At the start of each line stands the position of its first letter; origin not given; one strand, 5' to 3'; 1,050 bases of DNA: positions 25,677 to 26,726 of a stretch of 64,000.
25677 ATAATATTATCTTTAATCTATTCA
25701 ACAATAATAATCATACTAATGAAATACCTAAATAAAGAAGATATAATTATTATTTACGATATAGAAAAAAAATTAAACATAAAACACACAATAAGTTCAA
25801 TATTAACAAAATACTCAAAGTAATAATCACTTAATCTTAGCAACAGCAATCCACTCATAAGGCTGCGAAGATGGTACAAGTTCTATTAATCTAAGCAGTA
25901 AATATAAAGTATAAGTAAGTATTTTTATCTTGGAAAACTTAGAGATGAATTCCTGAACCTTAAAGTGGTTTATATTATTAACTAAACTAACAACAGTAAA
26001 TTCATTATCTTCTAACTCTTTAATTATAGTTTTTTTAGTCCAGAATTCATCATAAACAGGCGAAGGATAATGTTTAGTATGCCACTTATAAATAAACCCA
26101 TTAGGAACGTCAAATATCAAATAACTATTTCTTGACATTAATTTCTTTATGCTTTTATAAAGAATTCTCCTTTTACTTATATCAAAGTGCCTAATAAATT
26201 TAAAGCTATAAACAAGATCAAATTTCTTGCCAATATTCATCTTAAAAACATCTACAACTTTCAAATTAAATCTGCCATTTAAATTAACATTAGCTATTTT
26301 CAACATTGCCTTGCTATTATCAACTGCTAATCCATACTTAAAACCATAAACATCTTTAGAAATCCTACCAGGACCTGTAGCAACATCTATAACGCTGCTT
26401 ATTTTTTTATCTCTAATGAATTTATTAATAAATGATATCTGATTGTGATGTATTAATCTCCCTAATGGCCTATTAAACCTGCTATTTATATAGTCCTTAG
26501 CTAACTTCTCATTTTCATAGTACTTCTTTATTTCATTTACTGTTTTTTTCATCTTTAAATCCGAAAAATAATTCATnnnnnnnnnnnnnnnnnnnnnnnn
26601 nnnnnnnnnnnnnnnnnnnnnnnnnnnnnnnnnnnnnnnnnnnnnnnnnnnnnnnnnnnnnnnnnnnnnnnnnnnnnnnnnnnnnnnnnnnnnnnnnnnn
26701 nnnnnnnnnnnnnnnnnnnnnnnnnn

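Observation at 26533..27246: CDP-alcohol phosphatidyltransferase directly downstream of the phosphonate genes: candidate phosphonate head-group transferase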

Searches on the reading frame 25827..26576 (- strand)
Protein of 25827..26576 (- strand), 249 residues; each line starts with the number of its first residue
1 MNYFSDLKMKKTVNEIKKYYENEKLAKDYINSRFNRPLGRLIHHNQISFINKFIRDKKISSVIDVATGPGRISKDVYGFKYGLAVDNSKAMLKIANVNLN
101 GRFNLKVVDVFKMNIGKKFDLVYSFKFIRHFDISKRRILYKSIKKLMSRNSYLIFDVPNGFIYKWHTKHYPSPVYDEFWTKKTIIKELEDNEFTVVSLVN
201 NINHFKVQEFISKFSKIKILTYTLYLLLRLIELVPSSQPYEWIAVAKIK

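Call 3: search_protein_families(library=pfam, proteins=[window:25827-26576:-], max_evalue=0.01)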
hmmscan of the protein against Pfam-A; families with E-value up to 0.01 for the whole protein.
window:25827-26576:- (249 aa): 5 families
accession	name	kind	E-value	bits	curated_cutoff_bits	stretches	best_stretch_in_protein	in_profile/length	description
PF13649.12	Methyltransf_25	-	9.2e-09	36.3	27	1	62-147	1-93/97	Methyltransferase domain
PF08241.18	Methyltransf_11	-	3.7e-08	34.3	21.2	1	64-155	2-95/95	Methyltransferase domain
PF13847.12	Methyltransf_31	-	4.7e-07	30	27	1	60-177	5-125/145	Methyltransferase domain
PF13489.12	Methyltransf_23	-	0.00015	22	27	1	50-198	13-164/164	Methyltransferase domain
PF08242.18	Methyltransf_12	-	0.00025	22.2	30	1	64-151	2-96/98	Methyltransferase domain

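Call 5: search_protein_families(library=ncbifam, proteins=[window:25827-26576:-], max_evalue=0.01)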
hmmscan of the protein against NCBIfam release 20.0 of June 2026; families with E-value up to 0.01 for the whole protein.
window:25827-26576:- (249 aa): 1 family
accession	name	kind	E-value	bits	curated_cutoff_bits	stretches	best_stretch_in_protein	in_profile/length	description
NF041820.1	daptide_MTase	equivalog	0.001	18.6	175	1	48-157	27-144/243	daptide-type RiPP biosynthesis methyltransferase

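Call 42: search_solved_structures(query=window:25827-26576:-, max_evalue=0.01)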
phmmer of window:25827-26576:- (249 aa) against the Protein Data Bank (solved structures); distinct sequences matched with E-value up to 0.01: 2.
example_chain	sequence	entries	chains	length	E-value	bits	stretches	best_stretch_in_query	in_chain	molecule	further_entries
3dtn_A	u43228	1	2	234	0.0006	22.5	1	60-151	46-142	Putative Methyltransferase MM_2633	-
2r3s_A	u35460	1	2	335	0.0023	20.6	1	40-159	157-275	uncharacterized protein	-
